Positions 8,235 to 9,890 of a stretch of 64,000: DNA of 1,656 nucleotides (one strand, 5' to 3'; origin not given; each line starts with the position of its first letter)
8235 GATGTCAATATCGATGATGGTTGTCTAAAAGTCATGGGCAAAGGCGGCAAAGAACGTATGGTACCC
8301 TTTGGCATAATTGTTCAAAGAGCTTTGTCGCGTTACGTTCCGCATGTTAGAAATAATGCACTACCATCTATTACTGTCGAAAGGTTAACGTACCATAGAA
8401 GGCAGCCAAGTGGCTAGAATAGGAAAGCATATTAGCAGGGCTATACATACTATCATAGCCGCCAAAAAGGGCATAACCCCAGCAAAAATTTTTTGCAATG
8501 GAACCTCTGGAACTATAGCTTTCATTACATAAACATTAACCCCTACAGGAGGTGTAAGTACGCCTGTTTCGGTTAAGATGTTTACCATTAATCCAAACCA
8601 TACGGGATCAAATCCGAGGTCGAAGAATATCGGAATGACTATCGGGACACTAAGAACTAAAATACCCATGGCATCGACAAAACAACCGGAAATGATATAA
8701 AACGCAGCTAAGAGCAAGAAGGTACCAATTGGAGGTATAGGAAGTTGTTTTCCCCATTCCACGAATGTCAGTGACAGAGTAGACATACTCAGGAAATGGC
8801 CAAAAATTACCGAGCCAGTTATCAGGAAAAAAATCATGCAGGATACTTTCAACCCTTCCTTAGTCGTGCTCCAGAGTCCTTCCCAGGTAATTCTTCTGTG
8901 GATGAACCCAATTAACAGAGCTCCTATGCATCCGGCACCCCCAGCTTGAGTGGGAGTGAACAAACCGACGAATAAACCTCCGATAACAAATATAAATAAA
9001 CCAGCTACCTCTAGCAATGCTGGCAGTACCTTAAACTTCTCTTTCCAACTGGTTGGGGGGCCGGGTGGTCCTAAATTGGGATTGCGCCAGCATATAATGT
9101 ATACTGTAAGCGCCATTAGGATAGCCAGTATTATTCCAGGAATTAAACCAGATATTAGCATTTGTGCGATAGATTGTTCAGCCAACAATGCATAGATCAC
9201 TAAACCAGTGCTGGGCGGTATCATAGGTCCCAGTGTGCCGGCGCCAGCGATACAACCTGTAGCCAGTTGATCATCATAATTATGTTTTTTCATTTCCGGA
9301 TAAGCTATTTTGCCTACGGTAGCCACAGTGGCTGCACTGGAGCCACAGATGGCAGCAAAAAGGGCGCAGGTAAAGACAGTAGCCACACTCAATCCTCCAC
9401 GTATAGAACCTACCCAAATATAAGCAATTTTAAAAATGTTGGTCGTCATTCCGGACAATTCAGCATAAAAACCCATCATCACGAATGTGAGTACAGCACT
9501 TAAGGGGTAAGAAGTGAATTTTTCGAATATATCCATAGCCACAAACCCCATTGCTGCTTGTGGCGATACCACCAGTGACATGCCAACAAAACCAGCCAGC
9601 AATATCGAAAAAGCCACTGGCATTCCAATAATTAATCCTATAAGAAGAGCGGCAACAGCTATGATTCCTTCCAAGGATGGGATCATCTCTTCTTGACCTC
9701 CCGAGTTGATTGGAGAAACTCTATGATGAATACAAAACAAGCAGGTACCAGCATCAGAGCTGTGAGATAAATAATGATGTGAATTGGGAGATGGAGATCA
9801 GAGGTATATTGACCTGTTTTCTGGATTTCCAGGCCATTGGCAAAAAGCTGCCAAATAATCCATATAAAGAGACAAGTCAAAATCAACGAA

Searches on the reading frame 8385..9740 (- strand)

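Call 89: search_protein_families(library=ncbifam, proteins=[window:8385-9740:-], max_evalue=1e-10)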
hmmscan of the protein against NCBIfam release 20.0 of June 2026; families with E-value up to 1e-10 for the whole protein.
window:8385-9740:- (451 aa): 3 families
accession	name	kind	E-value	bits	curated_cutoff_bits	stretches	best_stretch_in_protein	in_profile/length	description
TIGR00786.1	dctM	subfamily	8.4e-93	311.3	268.45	1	39-447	1-405/405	TRAP transporter large permease subunit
NF011634.1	PRK15060.1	equivalog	2.2e-39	135.7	800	1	26-442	4-416/425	2,3-diketo-L-gulonate TRAP transporter large permease YiaN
TIGR02123.1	TRAP_fused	subfamily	3.1e-13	49.3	320.65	1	76-434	164-527/615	TRAP transporter fused permease subunit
